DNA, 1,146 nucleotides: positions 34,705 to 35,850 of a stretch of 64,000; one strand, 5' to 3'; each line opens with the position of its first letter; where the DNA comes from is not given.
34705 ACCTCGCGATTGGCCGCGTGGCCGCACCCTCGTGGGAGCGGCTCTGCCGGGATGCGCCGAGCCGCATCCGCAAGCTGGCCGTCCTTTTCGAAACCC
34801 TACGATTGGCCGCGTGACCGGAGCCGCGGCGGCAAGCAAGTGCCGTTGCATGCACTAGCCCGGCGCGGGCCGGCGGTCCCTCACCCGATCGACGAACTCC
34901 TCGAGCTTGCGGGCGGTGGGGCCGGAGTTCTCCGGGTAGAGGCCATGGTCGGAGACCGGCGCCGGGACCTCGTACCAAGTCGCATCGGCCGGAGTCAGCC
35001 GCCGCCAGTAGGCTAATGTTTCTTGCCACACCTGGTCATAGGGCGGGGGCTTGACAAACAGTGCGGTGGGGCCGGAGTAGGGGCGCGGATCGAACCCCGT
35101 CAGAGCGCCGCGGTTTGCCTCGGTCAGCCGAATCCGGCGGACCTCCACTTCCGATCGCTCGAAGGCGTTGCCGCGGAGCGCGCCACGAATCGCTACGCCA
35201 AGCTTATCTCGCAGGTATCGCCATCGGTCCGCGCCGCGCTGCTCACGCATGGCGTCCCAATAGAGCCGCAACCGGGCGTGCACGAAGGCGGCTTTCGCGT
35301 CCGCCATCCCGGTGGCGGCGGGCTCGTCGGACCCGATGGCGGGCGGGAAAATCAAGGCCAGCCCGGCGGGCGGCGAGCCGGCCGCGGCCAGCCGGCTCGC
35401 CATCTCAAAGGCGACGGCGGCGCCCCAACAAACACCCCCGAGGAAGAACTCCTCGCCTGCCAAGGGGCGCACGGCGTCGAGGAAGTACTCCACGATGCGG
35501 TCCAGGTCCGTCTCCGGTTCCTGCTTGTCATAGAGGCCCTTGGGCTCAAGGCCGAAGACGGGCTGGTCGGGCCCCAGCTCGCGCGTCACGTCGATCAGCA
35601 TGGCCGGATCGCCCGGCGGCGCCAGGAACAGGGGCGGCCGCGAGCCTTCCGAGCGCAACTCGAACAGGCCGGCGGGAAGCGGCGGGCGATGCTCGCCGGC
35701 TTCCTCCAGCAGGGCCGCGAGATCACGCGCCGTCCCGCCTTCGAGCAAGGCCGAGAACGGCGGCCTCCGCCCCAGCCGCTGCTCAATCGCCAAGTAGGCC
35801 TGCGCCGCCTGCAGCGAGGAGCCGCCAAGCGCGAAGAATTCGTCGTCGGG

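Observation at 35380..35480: Releasing thioesterase has Cys instead of Ser at the nucleophile position (GVCWG)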

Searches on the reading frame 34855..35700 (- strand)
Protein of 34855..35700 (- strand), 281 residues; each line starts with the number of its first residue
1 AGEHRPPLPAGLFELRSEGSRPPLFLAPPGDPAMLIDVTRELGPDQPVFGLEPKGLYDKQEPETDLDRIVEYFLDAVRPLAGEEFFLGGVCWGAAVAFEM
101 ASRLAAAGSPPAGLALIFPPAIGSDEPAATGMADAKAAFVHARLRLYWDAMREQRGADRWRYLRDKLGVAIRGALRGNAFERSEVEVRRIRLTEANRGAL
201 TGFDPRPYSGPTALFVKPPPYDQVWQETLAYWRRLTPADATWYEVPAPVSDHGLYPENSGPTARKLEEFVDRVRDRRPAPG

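Call 7: search_solved_structures(query=window:34858-35697:-, max_evalue=1, show_alignments=5)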
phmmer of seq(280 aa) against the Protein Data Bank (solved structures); distinct sequences matched with E-value up to 1: 24.
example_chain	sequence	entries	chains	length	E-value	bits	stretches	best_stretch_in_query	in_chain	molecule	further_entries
4zxh_A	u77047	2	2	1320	6.1e-07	32.4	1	6-118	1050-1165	ABBFA_003403 | Tyrocidine synthetase 3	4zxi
6ecd_A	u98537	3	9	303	6.5e-07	32.3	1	14-129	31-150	Vlm2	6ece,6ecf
6ecb_A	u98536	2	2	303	7.8e-07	32.1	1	14-129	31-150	Vlm2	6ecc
7r0x_A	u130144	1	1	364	4.3e-06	29.6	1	25-120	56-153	Polyketide synthase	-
7dxo_A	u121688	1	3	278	1.6e-05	27.8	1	11-138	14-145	Non-ribosomal peptide synthetase 4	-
7crn_A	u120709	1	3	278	2.1e-05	27.4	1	11-138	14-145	Non-ribosomal peptide synthetase 4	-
9f7b_A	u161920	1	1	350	0.00014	24.6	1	12-122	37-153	3-hydroxyacyl-[acyl-carrier-protein] dehydratase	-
3tjm_A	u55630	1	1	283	0.00033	23.4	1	14-110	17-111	Fatty acid synthase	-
4z49_A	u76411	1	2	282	0.00039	23.2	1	14-110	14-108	Fatty acid synthase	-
1xkt_A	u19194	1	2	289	0.0004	23.1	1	14-110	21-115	fatty acid synthase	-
7mhd_A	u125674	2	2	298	0.00043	23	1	14-110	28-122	Fatty acid synthase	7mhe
2px6_A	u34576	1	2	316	0.00049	22.9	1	14-110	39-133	Thioesterase domain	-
3lcr_A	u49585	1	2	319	0.00085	22.1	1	31-120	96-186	Tautomycetin biosynthetic PKS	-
9b80_A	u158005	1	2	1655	0.005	19.6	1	17-110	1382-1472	Fatty acid synthase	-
8eyi_E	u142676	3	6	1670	0.005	19.6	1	17-110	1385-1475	Fatty acid synthase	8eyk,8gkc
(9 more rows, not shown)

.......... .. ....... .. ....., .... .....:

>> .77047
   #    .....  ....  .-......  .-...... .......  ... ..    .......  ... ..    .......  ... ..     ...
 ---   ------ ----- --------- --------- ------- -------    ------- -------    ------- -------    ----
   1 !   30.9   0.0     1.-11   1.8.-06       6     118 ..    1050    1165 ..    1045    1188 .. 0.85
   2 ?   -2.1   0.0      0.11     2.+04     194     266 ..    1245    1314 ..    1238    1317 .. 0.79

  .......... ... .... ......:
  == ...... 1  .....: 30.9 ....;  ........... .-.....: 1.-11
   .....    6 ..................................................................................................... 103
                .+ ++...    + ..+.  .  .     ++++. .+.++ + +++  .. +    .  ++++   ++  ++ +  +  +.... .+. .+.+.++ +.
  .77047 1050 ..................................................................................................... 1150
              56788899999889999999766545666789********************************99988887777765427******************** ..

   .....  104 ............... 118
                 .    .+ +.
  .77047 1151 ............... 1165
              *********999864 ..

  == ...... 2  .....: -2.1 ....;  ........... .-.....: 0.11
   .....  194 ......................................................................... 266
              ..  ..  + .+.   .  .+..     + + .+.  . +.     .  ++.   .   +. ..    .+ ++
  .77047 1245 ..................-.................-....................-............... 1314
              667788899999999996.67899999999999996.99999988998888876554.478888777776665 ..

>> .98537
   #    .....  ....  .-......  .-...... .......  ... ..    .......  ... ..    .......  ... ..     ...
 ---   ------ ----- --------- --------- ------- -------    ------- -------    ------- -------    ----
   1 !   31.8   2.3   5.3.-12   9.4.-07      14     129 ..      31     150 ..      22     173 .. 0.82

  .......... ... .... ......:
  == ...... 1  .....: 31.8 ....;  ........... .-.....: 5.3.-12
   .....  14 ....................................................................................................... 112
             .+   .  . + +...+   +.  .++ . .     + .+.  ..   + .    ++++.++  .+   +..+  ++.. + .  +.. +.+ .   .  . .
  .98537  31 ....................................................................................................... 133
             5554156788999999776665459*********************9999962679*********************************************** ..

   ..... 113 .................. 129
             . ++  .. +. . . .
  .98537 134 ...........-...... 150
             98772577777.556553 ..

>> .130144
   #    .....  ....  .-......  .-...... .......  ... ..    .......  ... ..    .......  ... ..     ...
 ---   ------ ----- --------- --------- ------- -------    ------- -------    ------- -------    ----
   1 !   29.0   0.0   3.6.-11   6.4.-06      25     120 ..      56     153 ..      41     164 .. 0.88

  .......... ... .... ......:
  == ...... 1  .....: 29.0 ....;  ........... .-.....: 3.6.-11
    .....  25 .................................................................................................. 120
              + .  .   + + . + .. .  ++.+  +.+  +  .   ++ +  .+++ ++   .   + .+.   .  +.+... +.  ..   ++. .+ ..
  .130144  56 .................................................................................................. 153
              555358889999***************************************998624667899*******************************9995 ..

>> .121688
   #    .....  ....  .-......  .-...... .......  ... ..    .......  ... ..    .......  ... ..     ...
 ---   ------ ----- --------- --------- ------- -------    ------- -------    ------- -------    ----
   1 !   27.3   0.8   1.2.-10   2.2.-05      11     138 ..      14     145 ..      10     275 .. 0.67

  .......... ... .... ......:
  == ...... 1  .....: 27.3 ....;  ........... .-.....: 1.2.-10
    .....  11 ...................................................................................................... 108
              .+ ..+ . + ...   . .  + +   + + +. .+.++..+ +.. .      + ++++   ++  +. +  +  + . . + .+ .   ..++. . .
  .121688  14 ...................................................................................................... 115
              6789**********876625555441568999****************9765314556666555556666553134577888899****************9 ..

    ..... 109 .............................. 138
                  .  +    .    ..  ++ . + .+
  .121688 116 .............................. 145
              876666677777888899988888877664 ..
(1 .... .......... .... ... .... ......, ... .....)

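Call 11: find_homologous_proteins(query=window:34858-35697:-, max_evalue=0.001)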
Query seq(280 aa) (280 aa): 75 proteins with E <= 0.001 among 8000 candidates.
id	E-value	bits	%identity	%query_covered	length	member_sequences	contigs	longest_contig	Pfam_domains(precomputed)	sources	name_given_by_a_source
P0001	2.8e-27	114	37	77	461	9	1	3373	PF00550.32,PF00975.27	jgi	jgi:thioesterase domain-containing protein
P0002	1.7e-26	111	38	72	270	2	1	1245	PF12697.14,PF00975.27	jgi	jgi:thioesterase domain-containing protein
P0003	1.2e-21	96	36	65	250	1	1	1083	PF12697.14,PF00975.27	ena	-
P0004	7.1e-17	80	28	74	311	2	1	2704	PF12697.14,PF00975.27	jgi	jgi:thioesterase domain-containing protein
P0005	3.8e-14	71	29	93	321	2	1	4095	PF00975.27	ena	-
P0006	4.8e-14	71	28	94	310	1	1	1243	PF12697.14,PF18563.7,PF00975.27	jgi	jgi:thioesterase domain-containing protein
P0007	6.0e-14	70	30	70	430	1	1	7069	PF00550.32,PF00975.27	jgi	jgi:thioesterase domain-containing protein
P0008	9.4e-14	70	34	73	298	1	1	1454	PF00975.27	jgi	jgi:thioesterase domain-containing protein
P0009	1.1e-13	69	29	93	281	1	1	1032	PF12697.14,PF00975.27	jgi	jgi:thioesterase domain-containing protein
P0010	1.5e-13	69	28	96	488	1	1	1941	PF00550.32,PF13193.13,PF00561.27,PF00975.27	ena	-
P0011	2.2e-13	68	32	88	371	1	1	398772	PF00550.32,PF00975.27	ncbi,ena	-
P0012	4.1e-13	68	43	40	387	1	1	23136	PF00550.32,PF00975.27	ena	-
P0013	8.3e-13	67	30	74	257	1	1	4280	PF00975.27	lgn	-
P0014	1.0e-12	66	28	94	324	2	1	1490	PF12697.14,PF00975.27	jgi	jgi:thioesterase domain-containing protein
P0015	3.5e-12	64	37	39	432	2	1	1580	PF00550.32,PF13193.13,PF00975.27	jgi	jgi:thioesterase domain-containing protein/acyl carrier protein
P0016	4.1e-12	64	29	96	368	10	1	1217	PF00550.32,PF00975.27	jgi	jgi:thioesterase domain-containing protein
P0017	5.4e-12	64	30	73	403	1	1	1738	PF00550.32,PF12697.14,PF00975.27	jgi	jgi:thioesterase domain-containing protein/acyl carrier protein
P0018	7.8e-12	63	38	36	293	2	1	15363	PF12697.14,PF00975.27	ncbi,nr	ncbi:MAG: hypothetical protein DWI57_01355 [Chloroflexi bacterium]|nr:MAG: hypothetical protein DWI5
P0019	7.9e-12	63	39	38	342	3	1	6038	PF00550.32,PF00975.27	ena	-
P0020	8.7e-12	63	26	85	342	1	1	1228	PF00550.32,PF00975.27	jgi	jgi:thioesterase domain-containing protein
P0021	1.1e-11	63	42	40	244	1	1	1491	PF00975.27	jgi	jgi:thioesterase domain-containing protein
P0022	1.5e-11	62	38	38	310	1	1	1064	PF00975.27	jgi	jgi:thioesterase domain-containing protein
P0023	1.5e-11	62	27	80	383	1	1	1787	PF00550.32,PF00975.27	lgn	-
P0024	7.8e-11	60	39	38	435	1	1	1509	PF20408.5,PF00550.32,PF12697.14,PF13193.13,PF00561.27,PF00975.27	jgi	jgi:thioesterase domain-containing protein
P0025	1.4e-10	59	37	38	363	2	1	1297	PF00550.32,PF12697.14,PF00561.27,PF00975.27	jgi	jgi:thioesterase domain-containing protein/acyl carrier protein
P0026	2.3e-10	59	39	38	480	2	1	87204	PF00550.32,PF13193.13,PF00975.27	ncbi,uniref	ncbi:thioesterase domain-containing protein, partial [Pyxidicoccus trucidator]|uniref:thioesterase d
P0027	7.1e-10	57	36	62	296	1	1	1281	PF04545.23,PF00561.27,PF00975.27,PF08281.19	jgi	-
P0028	8.7e-10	57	41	38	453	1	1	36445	PF00550.32,PF00975.27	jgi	jgi:thioesterase domain-containing protein/acyl carrier protein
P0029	1.0e-9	56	28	95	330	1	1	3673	PF00550.32,PF00975.27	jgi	jgi:thioesterase domain-containing protein/acyl carrier protein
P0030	1.1e-9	56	34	75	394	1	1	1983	PF00550.32,PF00975.27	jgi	jgi:thioesterase domain-containing protein/aryl carrier-like protein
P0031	2.2e-9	55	27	87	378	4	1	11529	PF00550.32,PF12697.14,PF00561.27,PF00975.27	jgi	jgi:thioesterase domain-containing protein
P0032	2.8e-9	55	37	38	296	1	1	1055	PF12697.14,PF00975.27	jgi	jgi:thioesterase domain-containing protein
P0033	3.1e-9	55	37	44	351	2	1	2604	PF00550.32,PF12697.14,PF00975.27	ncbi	-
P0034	5.3e-9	54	36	39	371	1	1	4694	PF00550.32,PF12697.14,PF00561.27,PF00975.27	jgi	jgi:thioesterase domain-containing protein/aryl carrier-like protein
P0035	7.0e-9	54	29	95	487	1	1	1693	PF00550.32,PF00975.27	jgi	jgi:thioesterase domain-containing protein/acyl carrier protein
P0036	8.8e-9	53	32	56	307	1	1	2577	PF00975.27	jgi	jgi:thioesterase domain-containing protein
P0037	1.0e-8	53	30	71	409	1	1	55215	PF00550.32,PF12697.14,PF00975.27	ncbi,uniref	ncbi:alpha/beta fold hydrolase, partial [Corallococcus sp. RDP092CA]|uniref:alpha/beta fold hydrolas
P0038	1.1e-8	53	38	36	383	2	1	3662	PF00550.32,PF00975.27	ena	-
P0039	1.2e-8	53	37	39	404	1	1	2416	PF00550.32,PF12697.14,PF00561.27,PF00975.27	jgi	jgi:thioesterase domain-containing protein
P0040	1.7e-8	52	33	38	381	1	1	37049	PF00550.32,PF12697.14,PF00975.27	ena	-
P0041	2.3e-8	52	35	45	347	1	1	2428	PF00550.32,PF00561.27,PF00975.27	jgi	jgi:oxalate---CoA ligase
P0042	3.1e-8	52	35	38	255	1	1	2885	PF00975.27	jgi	jgi:thioesterase domain-containing protein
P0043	5.5e-8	51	29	73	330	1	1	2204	PF12697.14,PF00561.27,PF00975.27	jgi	jgi:thioesterase domain-containing protein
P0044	5.8e-8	51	35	38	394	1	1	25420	PF00550.32,PF12697.14,PF00975.27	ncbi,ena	-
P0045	6.1e-8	51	28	84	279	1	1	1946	PF12697.14,PF00975.27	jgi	jgi:thioesterase domain-containing protein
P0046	1.0e-7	50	29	73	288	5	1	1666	PF00561.27,PF00975.27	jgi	jgi:thioesterase domain-containing protein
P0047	1.1e-7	50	32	39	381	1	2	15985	PF00550.32,PF12697.14,PF00975.27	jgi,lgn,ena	-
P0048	3.2e-7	48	36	42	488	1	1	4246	PF00550.32,PF13193.13,PF00561.27,PF00975.27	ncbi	ncbi:MAG TPA: alpha/beta fold hydrolase, partial [Longimicrobiaceae bacterium]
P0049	3.5e-7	48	34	40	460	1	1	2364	PF00550.32,PF00975.27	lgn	-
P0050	4.0e-7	48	39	37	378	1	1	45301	PF00550.32,PF12697.14,PF00975.27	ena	-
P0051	6.4e-7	47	34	40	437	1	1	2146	PF00550.32,PF12697.14,PF00561.27,PF00975.27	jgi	jgi:thioesterase domain-containing protein/acyl carrier protein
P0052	7.3e-7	47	37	35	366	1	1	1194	PF00550.32,PF12697.14,PF00975.27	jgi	jgi:thioesterase domain-containing protein/acyl carrier protein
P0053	1.7e-6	46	35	35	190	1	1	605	PF00550.32,PF00975.27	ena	-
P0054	3.4e-6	45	33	39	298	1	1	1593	PF00975.27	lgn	-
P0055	4.7e-6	44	39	37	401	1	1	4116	PF00550.32,PF00975.27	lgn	-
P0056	5.3e-6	44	34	37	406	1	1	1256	PF00550.32,PF00975.27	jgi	jgi:thioesterase domain-containing protein/acyl carrier protein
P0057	7.4e-6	44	38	35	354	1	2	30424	PF00975.27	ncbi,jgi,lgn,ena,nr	ncbi:MAG TPA: thioesterase domain-containing protein [Verrucomicrobiae bacterium]|nr:thioesterase do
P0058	9.5e-6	43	38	34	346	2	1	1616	PF00975.27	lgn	-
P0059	1.4e-5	43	36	38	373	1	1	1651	PF00550.32,PF00975.27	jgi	jgi:thioesterase domain-containing protein/acyl carrier protein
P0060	1.5e-5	43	36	35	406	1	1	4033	PF00550.32,PF00501.35,PF13193.13,PF00975.27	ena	-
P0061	2.0e-5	42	30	53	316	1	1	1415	PF00550.32,PF00975.27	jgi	jgi:thioesterase domain-containing protein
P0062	2.3e-5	42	36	37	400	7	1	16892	PF00550.32,PF00561.27,PF00975.27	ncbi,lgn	ncbi:MAG: alpha/beta fold hydrolase [Candidatus Acidiferrales bacterium]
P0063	2.8e-5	42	38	37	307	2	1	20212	PF18563.7,PF00975.27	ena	-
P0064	4.5e-5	41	33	54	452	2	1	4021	PF13469.13,PF00975.27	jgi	jgi:thioesterase domain-containing protein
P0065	4.7e-5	41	48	27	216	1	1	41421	PF00975.27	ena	-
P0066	4.8e-5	41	27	80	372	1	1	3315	PF00550.32,PF00975.27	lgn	-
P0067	7.7e-5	40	35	39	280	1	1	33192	PF00975.27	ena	-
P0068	8.3e-5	40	33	34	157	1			PF12697.14,PF00561.27,PF00975.27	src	-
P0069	1.1e-4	40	33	70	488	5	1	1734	PF00550.32,PF13193.13,PF00975.27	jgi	jgi:thioesterase domain-containing protein/acyl carrier protein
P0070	1.4e-4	40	34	40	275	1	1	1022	PF00975.27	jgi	jgi:thioesterase domain-containing protein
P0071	3.1e-4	38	34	55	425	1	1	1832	PF00550.32,PF00975.27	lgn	-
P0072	3.2e-4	38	28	94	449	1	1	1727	PF00550.32,PF13193.13,PF00975.27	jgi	jgi:thioesterase domain-containing protein/acyl carrier protein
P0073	5.4e-4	38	33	41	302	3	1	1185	PF00550.32,PF00975.27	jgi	jgi:thioesterase domain-containing protein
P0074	5.9e-4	37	43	27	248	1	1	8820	PF00550.32,PF00975.27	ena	-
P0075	6.8e-4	37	39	29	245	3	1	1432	PF00975.27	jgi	-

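Call 20: search_protein_representatives(protein=window:34855-35700:-)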
Query: 281 residues. Proteins with E-value up to 0.001 (for the whole library): 9989; up to 1e-10: 1151; up to 1e-30: 5. The best 150 are listed.
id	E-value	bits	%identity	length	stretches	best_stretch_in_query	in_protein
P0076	4.4e-99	348.1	56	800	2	6-273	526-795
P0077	5.1e-39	150.9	38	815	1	10-275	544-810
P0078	6.1e-38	147.4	35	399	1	10-269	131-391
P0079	6.0e-35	137.5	34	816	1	12-276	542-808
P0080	7.3e-32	127.4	38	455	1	12-217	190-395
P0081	1.1e-30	123.6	31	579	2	7-269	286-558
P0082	1.4e-30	123.2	37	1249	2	11-117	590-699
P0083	1.3e-29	120.0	36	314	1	7-240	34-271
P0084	1.7e-29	119.6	36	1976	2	12-218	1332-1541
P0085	4.8e-29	118.2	37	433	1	10-219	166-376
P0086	6.5e-29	117.7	31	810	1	10-249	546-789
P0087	8.3e-29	117.4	33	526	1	12-268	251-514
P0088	1.6e-28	116.4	32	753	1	1-271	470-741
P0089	2.5e-28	115.8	33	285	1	11-269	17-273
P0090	3.1e-28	115.5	32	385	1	12-222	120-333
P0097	1.0e-25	107.2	34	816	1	4-213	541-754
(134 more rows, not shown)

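Call 26: find_encoding_contigs(protein=P0076, flank=10000, max_places=3)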
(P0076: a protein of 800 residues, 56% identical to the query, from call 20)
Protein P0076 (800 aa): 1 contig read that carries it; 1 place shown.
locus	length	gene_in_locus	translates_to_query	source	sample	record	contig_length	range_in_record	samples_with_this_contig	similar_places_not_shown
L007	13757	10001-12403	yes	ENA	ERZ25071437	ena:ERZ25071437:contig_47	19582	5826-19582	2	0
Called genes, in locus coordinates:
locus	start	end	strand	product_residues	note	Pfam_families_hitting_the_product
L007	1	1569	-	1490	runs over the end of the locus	PF00668:Condensation, PF00501:AMP-binding, PF13193:AMP-binding_C (weak), PF00550:PP-binding, PF00668:Condensation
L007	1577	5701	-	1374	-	PF00668:Condensation, PF00501:AMP-binding, PF00550:PP-binding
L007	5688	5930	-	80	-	PF00550:PP-binding (weak)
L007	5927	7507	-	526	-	PF00501:AMP-binding, PF13193:AMP-binding_C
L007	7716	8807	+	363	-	PF02423:OCD_Mu_crystall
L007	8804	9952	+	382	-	PF13795:HupE_UreJ_2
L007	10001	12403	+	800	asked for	PF00668:Condensation, PF00550:PP-binding, PF00975:Thioesterase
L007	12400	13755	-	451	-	?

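Call 34: predict_structure(alignment_id=A1)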
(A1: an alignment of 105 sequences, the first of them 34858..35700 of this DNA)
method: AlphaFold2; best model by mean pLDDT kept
length: 281 residues; sequences in the alignment: 105
mean_pLDDT: 92.8   pTM: 0.90
mean pLDDT of the five models: 92.8, 92.8, 92.3, 92.1, 91.7
residues with pLDDT >= 90: 232; 70-90: 39; 50-70: 9; < 50: 1
segments of 3 or more residues with pLDDT < 50: none
pLDDT, mean of each block of 10 residues (from residue 1): 82 97 97 96 98 95 96 97 96 97 98 97 80 93 93 96 94 89 92 94 94 92 91 97 82 82 97 92 60
secondary structure, 60 per line:
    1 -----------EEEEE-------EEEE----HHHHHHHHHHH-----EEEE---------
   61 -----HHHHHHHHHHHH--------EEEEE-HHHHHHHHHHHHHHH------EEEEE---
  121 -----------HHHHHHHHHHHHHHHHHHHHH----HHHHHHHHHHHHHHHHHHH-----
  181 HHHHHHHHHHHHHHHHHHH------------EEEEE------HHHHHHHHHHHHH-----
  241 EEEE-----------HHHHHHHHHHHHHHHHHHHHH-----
elements in order: E12-16 E24-27 H32-42 E48-51 H66-77 E86-90 H92-106 E113-117 H132-152 H157-175 H181-199 E212-216 H223-235 E241-244 H256-276
